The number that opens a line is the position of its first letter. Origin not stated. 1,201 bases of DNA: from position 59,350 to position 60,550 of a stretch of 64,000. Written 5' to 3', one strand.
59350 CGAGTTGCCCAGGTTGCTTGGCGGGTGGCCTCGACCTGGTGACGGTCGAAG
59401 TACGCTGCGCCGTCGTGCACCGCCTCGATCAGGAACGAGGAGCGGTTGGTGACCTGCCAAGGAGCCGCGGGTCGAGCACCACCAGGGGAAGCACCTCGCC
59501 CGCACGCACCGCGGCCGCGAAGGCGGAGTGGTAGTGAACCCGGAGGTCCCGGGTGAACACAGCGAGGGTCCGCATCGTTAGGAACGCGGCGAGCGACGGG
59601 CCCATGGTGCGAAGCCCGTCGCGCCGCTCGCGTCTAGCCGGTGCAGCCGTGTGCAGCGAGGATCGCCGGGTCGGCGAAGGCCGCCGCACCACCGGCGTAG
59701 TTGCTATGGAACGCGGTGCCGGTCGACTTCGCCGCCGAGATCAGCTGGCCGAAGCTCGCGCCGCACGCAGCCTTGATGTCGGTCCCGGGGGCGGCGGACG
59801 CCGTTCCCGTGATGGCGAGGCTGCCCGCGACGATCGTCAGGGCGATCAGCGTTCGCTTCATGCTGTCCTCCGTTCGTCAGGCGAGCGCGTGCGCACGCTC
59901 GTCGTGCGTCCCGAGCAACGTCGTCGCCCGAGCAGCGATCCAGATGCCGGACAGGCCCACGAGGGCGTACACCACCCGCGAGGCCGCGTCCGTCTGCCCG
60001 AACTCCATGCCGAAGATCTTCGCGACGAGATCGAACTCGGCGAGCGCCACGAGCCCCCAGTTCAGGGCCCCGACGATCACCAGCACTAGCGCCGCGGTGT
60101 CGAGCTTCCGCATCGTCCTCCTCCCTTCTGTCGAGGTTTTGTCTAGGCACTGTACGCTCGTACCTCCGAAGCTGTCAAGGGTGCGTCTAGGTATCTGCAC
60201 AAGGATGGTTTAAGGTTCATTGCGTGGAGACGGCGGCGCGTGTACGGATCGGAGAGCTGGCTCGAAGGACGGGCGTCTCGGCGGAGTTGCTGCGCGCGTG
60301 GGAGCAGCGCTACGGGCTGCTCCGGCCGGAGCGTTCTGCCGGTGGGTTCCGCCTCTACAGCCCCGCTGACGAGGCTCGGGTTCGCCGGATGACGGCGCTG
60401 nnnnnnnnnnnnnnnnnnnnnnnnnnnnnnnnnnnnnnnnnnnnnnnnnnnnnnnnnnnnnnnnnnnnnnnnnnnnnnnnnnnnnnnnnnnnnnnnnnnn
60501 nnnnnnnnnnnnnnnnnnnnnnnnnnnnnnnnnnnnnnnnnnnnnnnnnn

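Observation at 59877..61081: B12-dependent photoreceptor locus with a five-repeat operator controlling DUF378, with no carotenoid genes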

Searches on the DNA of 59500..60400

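Call 52: search_rna_families(source=window, start=59500, end=60400, threshold=evalue, max_evalue=1)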
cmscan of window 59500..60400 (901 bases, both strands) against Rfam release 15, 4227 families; matches with E-value up to 1: 1.
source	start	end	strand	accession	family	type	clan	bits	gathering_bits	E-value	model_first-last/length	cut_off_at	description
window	60152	60225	-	RF01613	ceN109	Gene; snRNA; snoRNA; CD-box;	-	18.6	52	0.29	1-67/67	no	Nematode snoRNA ceN109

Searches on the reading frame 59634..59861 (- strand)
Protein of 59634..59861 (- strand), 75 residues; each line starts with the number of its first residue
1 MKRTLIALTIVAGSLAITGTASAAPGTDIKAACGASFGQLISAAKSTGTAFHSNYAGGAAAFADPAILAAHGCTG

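Call 3: search_protein_families(library=pfam, proteins=[window:59634-59861:-], max_evalue=0.01)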
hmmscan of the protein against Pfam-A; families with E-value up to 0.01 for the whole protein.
window:59634-59861:- (75 aa): 0 families

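Call 61: search_protein_families(library=ncbifam, proteins=[window:59634-59861:-], max_evalue=0.01)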
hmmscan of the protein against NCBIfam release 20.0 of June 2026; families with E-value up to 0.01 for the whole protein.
window:59634-59861:- (75 aa): 0 families
